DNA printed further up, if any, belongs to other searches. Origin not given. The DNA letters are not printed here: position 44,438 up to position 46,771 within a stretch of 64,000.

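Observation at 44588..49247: Tightly coupled AAA+ (ChlI/MoxR-like) / DNA methyltransferase / vWA(MIDAS) operon: candidate undescribed NTPase-linked methylation system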

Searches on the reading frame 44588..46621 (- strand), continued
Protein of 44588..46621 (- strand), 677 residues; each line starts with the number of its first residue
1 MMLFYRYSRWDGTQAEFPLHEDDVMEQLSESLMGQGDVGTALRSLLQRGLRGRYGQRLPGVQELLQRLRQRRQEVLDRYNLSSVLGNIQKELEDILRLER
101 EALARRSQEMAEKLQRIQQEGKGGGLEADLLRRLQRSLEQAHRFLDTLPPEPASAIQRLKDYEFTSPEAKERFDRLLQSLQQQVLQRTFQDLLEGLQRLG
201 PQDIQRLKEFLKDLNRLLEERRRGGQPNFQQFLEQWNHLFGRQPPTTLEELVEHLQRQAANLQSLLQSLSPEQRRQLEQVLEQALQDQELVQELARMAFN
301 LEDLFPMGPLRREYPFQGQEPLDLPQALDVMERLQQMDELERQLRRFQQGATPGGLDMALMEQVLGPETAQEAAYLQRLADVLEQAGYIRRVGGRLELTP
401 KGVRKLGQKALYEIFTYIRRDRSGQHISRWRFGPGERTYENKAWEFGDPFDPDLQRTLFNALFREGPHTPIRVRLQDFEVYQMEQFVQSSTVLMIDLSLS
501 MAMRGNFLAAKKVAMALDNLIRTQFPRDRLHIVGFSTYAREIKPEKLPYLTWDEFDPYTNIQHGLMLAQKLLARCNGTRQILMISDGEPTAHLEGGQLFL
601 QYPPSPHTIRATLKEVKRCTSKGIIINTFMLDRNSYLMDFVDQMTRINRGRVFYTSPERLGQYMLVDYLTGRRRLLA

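Call 12: find_encoding_contigs(protein=P0005, flank=8000, max_places=3)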
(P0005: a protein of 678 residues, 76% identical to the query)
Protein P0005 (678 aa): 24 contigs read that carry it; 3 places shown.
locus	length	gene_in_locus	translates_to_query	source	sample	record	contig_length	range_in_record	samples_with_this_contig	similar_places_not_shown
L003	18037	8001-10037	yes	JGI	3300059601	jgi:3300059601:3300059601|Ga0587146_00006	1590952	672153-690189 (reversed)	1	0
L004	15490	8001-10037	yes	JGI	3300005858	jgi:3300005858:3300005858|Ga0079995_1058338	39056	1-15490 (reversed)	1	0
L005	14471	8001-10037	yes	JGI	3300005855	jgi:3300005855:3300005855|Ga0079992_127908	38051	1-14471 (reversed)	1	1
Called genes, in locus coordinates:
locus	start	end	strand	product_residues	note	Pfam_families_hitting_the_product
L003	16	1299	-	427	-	PF00709:Adenylsucc_synt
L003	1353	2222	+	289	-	PF14336:GLUCM-like_C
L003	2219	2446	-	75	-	-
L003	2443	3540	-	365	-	PF13177:DNA_pol3_delta2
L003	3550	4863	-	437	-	PF00278:Orn_DAP_Arg_deC, PF02784:Orn_Arg_deC_N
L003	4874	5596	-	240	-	PF01936:NYN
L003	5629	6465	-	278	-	PF00753:Lactamase_B, PF19583:ODP (weak), PF12706:Lactamase_B_2, PF17778:WHD_BLACT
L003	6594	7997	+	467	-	PF07728:AAA_5 (faint)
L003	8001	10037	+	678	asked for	PF13519:VWA_2 (faint), PF27532:Mb0984_helical, PF27098:Rv0959_3rd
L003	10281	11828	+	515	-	PF02706:Wzz, PF01656:CbiA (weak), PF10609:ParA, PF13614:AAA_31 (weak)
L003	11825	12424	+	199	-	PF02357:NusG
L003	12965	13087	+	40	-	-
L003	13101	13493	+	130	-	PF05168:HEPN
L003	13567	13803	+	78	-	PF01909:NTP_transf_2, PF18765:Polbeta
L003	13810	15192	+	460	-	PF13522:GATase_6, PF13537:GATase_7, PF00733:Asn_synthase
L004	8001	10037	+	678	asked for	PF13519:VWA_2 (faint), PF27532:Mb0984_helical, PF27098:Rv0959_3rd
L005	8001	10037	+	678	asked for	PF13519:VWA_2 (faint), PF27532:Mb0984_helical, PF27098:Rv0959_3rd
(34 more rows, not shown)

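Call 13: find_encoding_contigs(protein=P0003, flank=8000, max_places=3)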
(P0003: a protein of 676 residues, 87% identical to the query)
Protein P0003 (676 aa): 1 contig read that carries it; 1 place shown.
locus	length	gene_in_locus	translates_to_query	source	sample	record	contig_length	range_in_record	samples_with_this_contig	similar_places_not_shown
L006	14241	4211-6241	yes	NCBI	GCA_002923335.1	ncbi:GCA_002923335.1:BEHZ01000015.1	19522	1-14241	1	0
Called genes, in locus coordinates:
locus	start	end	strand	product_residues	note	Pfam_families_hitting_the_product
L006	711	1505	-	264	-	PF03449:GreA_GreB_N, PF01272:GreA_GreB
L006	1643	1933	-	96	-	PF13451:zf_Tbcl, PF23477:zf_Tbcl_2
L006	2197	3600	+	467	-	PF07728:AAA_5 (faint)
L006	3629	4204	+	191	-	PF01555:N6_N4_Mtase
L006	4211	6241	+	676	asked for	PF13519:VWA_2 (faint), PF27532:Mb0984_helical, PF27098:Rv0959_3rd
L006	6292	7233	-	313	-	PF00581:Rhodanese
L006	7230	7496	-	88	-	PF01206:TusA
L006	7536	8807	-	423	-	PF04143:Sulf_transp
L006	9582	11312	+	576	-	PF02776:TPP_enzyme_N, PF00205:TPP_enzyme_M, PF02775:TPP_enzyme_C, PF13292:DXP_synthase_N (faint)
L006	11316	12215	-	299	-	PF12911:OppC_N, PF00528:BPD_transp_1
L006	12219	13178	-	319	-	PF19300:BPD_transp_1_N, PF00528:BPD_transp_1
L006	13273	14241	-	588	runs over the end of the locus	PF00496:SBP_bac_5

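Call 16: find_related_loci(query=A1, collection=genome_contigs, flank=6000)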
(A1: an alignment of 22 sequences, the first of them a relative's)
Query A1 (677 aa) in genome_contigs; peptide patterns used: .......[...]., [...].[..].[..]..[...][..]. (x = any residue, [..] = any of these).
600 stretches matched a pattern (row limit reached: there are more); 599 encode a relative of the query (tblastn E <= 1e-3); the best 80 are kept; 80 distinct loci.
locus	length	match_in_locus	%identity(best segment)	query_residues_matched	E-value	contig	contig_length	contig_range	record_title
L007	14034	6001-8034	61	1-677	0e+0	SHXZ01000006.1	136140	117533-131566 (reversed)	MAG: Dehalococcoidia bacterium isolate Baikal-deep-G106 BACOMB-C250, whole genome shotgun sequence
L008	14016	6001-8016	59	2-676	0e+0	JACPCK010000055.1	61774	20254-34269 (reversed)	MAG: Chloroflexi bacterium isolate NC_groundwater_281_Ag_S-0.65um_61_16 S6_GD2017_2_S65_scaffold_985, whole genome shotg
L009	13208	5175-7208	54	2-676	0e+0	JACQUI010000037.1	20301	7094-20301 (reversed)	MAG: Chloroflexi bacterium isolate NC_groundwater_1433_Ag_S-0.65um_63_37 S_p65_S5_coassembly_k141_625724, whole genome s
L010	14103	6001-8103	51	4-677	0e+0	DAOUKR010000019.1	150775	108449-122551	MAG TPA_asm: Dehalococcoidia bacterium isolate S7_355 k113_2558805, whole genome shotgun sequence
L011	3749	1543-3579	54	2-677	0e+0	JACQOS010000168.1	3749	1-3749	MAG: Chloroflexi bacterium isolate NC_groundwater_1287_Ag_S-0.2um_66_61 S_p2_S4_coassembly_k141_3353602, whole genome sh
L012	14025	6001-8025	51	5-674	0e+0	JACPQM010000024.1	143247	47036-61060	MAG: Chloroflexi bacterium isolate NC_groundwater_653_Ag_B-0.1um_64_227 B_1_S1_Biohub_coassembly_k141_1466176, whole gen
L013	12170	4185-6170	50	2-674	0e+0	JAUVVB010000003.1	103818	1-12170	MAG: Chloroflexota bacterium isolate CSMAG_1153 CSMAG_1153_k127_712400_length_103818_cov_55.3959, whole genome shotgun s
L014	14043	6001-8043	49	5-674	0e+0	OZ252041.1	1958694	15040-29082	MAG: Dehalococcoidia bacterium isolate eae43bd6-ae39-4fde-b148-41d4ed6bbaa2 genome assembly, chromosome: 1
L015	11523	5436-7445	47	2-674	0e+0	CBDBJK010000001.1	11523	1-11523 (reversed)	MAG: Dehalococcoidia bacterium isolate faae4e5b-80d9-4cfe-9cbd-97dc395bf251 genome assembly, contig: contig_1, whole gen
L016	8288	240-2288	49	2-669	0e+0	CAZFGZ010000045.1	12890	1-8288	MAG TPA_asm: uncultured Dehalococcoidia bacterium isolate binchicken_co89_502 genome assembly, contig: NODE_9368_length_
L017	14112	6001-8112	50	5-677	0e+0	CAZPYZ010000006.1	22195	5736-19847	MAG TPA_asm: uncultured Dehalococcoidia bacterium isolate binchicken_co21_298 genome assembly, contig: NODE_1164_length_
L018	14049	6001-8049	48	2-677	0e+0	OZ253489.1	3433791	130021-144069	MAG: Dehalococcoidia bacterium isolate ffb8934b-577b-4777-8369-15bafc51d39f genome assembly, chromosome: 1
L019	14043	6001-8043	47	1-677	0e+0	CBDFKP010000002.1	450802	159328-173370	MAG: Dehalococcoidia bacterium isolate 54f7828e-2c5e-4b54-8adc-feff5b35415e genome assembly, contig: contig_2, whole gen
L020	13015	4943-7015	47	1-677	0e+0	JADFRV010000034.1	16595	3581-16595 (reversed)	MAG: Chloroflexota bacterium isolate B8D1T2 B8D1T2_NODE808, whole genome shotgun sequence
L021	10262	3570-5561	46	3-674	0e+0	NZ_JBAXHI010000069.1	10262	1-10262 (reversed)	MAG: Candidatus Chlorohelix sp. isolate ELA319 MAG319_69, whole genome shotgun sequence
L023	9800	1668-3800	48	2-673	0e+0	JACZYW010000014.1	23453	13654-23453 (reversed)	MAG: Chloroflexota bacterium isolate B27T3L8 B27T3L8_NODE489, whole genome shotgun sequence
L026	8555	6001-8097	48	1-677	0e+0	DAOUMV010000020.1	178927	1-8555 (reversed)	MAG TPA_asm: Dehalococcoidia bacterium isolate W92_284 k127_221714, whole genome shotgun sequence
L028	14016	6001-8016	45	2-674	0e+0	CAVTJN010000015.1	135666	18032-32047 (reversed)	MAG: uncultured Chloroflexia bacterium isolate MFD05942.bin.1.364 genome assembly, contig: contig_60238, whole genome sh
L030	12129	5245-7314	47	1-674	0e+0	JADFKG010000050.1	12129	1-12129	MAG: Chloroflexota bacterium isolate B46T1L10 B46T1L10_NODE8420, whole genome shotgun sequence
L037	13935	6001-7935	46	5-672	0e+0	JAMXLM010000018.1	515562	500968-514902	MAG: Candidatus Dormiibacterota bacterium isolate Bin.020_Pasture k127_3979393, whole genome shotgun sequence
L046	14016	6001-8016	43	5-677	0e+0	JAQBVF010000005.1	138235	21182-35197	MAG: Chloroflexota bacterium isolate casp150-mb.172 NODE_204_length_138235_cov_0.566065, whole genome shotgun sequence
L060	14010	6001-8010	44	5-677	9e-179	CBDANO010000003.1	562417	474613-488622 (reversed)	MAG: Dehalococcoidia bacterium isolate 1dff0245-5182-46b0-9be5-142435b856ce genome assembly, contig: contig_3, whole gen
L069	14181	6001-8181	51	1-676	1e-177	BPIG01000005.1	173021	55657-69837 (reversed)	MAG: Tepidiforma sp. KatS3mg064 DNA, contig_17035, whole genome shotgun sequence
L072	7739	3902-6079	49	2-674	1e-177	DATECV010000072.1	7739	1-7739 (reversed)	MAG TPA_asm: Dehalococcoidia bacterium isolate SMAG_U8281 k141_282543, whole genome shotgun sequence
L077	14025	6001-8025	44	2-677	4e-176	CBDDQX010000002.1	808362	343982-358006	MAG: Dehalococcoidia bacterium isolate 8444951f-8005-4b54-b322-73b6ad57e0fa genome assembly, contig: contig_2, whole gen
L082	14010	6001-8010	43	5-677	2e-174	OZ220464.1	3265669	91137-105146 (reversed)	MAG: Dehalococcoidia bacterium isolate 865023ef-8e16-4315-bfec-facb54b4b210 genome assembly, chromosome: 1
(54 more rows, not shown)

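Call 20: search_protein_families(library=pfam, proteins=[L026:4974-5999:+, L007:5118-5600:+, L007:5616-5978:+, L023:916-1266:+, L023:1270-1665:+, L072:3130-3495:+, L072:3455-3898:+, L030:2860-3576:+, L006:3569-4204:+, L001:6707-7993:+], max_evalue=0.01)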
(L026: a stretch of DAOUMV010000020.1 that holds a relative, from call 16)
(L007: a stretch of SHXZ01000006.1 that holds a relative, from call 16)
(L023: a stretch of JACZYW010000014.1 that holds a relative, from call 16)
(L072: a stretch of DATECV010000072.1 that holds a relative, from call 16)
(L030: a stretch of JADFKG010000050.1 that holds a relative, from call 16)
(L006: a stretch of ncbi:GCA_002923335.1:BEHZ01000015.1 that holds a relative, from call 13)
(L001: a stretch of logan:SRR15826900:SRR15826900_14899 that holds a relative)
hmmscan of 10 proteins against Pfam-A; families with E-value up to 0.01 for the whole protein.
L026:4974-5999:+ (341 aa): 0 families

L007:5118-5600:+ (160 aa): 2 families
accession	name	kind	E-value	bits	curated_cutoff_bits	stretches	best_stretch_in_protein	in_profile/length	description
PF13650.11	Asp_protease_2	-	1.1e-07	32.9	24.3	1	14-94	7-87/90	Aspartyl protease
PF13975.11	gag-asp_proteas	-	2.3e-06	28.6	28.2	1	21-98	8-90/92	gag-polyprotein putative aspartyl protease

L007:5616-5978:+ (120 aa): 3 families
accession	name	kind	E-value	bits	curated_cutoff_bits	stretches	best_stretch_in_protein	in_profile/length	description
PF13975.11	gag-asp_proteas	-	1.8e-07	32.1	28.2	1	19-94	8-88/92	gag-polyprotein putative aspartyl protease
PF13650.11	Asp_protease_2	-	7.5e-07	30.2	24.3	1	19-64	8-56/90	Aspartyl protease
PF09668.16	Asp_protease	-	0.0062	17.1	26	1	6-52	7-52/109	Aspartyl protease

L023:916-1266:+ (116 aa): 0 families

L023:1270-1665:+ (131 aa): 1 family
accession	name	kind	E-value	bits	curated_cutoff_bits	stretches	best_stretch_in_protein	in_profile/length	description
PF18480.7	DUF5615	-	1.4e-09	38.3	23.8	1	3-64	2-65/110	Domain of unknown function (DUF5615)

L072:3130-3495:+ (121 aa): 0 families

L072:3455-3898:+ (147 aa): 1 family
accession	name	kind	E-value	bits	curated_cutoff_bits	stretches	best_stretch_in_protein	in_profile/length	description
PF18480.7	DUF5615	-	0.0016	18.7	23.8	1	14-77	2-65/110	Domain of unknown function (DUF5615)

L030:2860-3576:+ (238 aa): 1 family
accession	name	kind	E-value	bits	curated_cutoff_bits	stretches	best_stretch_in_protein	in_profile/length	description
PF01553.26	Acyltransferase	-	2.5e-21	76.3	23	1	56-184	3-131/132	Acyltransferase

L006:3569-4204:+ (211 aa): 1 family
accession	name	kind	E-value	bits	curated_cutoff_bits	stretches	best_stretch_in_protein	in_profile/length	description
PF01555.25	N6_N4_Mtase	-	1.1e-11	45.6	26.7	1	130-184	163-217/221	DNA methylase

L001:6707-7993:+ (428 aa): 1 family
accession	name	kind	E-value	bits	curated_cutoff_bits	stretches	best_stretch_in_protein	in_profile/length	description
PF01555.25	N6_N4_Mtase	-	1.2e-42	146.8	26.7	1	171-400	1-218/221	DNA methylase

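Call 25: search_solved_structures(query=A1, max_evalue=0.1)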
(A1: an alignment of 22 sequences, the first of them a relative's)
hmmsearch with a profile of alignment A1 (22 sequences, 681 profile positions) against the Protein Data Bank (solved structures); distinct sequences matched with E-value up to 0.1: 4.
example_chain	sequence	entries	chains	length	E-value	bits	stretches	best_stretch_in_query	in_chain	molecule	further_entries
6kos_A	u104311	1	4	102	0.01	17.4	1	206-285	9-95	SUWA (Super WA20)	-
3vjf_A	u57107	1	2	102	0.025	16.2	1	206-285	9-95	WA20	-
2lse_A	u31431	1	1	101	0.079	14.5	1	188-268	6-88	Four Helix Bundle Protein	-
8fjg_A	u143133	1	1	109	0.091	14.3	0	29-104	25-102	H12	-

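Call 51: predict_structure(alignment_id=A1)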
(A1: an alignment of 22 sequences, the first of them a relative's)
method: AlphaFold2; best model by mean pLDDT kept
length: 677 residues; sequences in the alignment: 22
mean_pLDDT: 74.6   pTM: 0.38
mean pLDDT of the five models: 74.6, 73.9, 70.5, 69.7, 68.2
residues with pLDDT >= 90: 68; 70-90: 408; 50-70: 138; < 50: 63
segments of 3 or more residues with pLDDT < 50: 1-16, 308-323, 419-439, 483-486
pLDDT, mean of each block of 10 residues (from residue 1): 31 48 84 79 86 75 87 66 64 87 85 77 65 83 82 76 83 77 59 60 77 84 80 78 69 66 54 65 66 75 59 36 54 78 80 68 83 84 87 82 82 60 35 36 67 80 78 81 60 90 82 88 81 92 87 77 95 84 87 90 89 94 90 76 86 84 80 58
secondary structure, 60 per line:
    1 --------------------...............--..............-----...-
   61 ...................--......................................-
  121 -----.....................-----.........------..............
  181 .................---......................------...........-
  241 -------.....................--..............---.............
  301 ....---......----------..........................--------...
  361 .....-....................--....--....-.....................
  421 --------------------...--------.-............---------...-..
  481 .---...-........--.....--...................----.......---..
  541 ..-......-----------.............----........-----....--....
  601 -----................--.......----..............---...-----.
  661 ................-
elements in order (helices of 4 or more, strands of 3 or more residues): H21-35 H38-48 E49-51 E57-59 H61-79 H82-119 H126-146 H152-160 H167-197 H201-222 H229-239 H248-268 H271-284 H288-304 H308-313 H324-349 H358-365 H367-386 E389-392 E395-398 H400-420 E441-443 H454-465 E479-481 E489-496 H499-503 H506-524 E529-535 E539-542 H544-549 H561-573 E578-585 E591-594 E597-600 H606-621 E624-630 H635-648 E652-654 H660-676

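Call 55: fold_search(model_id=the predicted structure, library=pdb)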
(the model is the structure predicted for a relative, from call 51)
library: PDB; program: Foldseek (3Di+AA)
matches with E <= 10: 1030; with E <= 0.001: 130
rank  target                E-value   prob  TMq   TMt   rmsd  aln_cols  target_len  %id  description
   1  6m3y                  8.3e-07  1.00  0.22  0.19   6.4       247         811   16  Crystal structure of pilus adhesin, SpaC from Lactobacillus rhamnosus GG - open conformation (released 2020-07-29)
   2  4pn7                  3.3e-06  1.00  0.20  0.59   4.8       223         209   16  Crystal Structure of the TFIIH p34 N-terminal Domain (released 2014-07-23)
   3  7o4i_6                4.2e-06  1.00  0.21  0.39   3.6       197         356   14  Yeast RNA polymerase II transcription pre-initiation complex with initial transcription bubble (released 2021-06-16)
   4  9c4f_I                5.0e-06  1.00  0.21  0.70   3.3       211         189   17  Infectious B19V capsid (released 2024-10-16)
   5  5ivw_3                5.8e-06  1.00  0.22  0.70   3.7       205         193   16  Human core TFIIH bound to DNA within the PIC (released 2016-05-18)
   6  8ebt_F                7.0e-06  1.00  0.21  0.50   4.6       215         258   15  XPA repositioning Core7 of TFIIH relative to XPC-DNA lesion (Cy5) (released 2023-04-19)
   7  7o4k_6                8.1e-06  1.00  0.21  0.39   3.5       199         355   15  Yeast TFIIH in the contracted state within the pre-initiation complex (released 2021-06-16)
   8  7o4l_6                8.1e-06  1.00  0.21  0.36   4.0       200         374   14  Yeast TFIIH in the expanded state within the pre-initiation complex (released 2021-06-16)
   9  5nus_A                8.5e-06  1.00  0.20  0.58   4.7       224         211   16  Structure of a minimal complex between p44 and p34 from Chaetomium thermophilum (released 2017-10-18)
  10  5obz_A                8.5e-06  1.00  0.20  0.61   4.9       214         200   17  low resolution structure of the p34ct/p44ct minimal complex (released 2017-10-18)
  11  8pfd_B                1.1e-05  1.00  0.21  0.70   3.7       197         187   13  Crystal structure of binary complex between Aster yellows witches'-broom phytoplasma effector SAP05 and the von Willeb (released 2023-07-05)
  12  7k01_6                1.1e-05  1.00  0.21  0.39   3.7       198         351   16  Structure of TFIIH in TFIIH/Rad4-Rad23-Rad33 DNA opening complex (released 2021-07-28)
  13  9das_A                1.2e-05  1.00  0.22  0.50   4.0       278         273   15  Crystal structure of vWFA domain from large adhesion protein of Aeromonas hydrophila (released 2025-05-14)
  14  8ebs_E                1.4e-05  1.00  0.22  0.40   3.3       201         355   13  Initial DNA-lesion (Cy5) binding by XPC and TFIIH (released 2023-04-19)
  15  3n2n_A                1.4e-05  1.00  0.22  0.70   3.7       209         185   12  The Crystal Structure of Tumor Endothelial Marker 8 (TEM8) extracellular domain (released 2011-01-05)
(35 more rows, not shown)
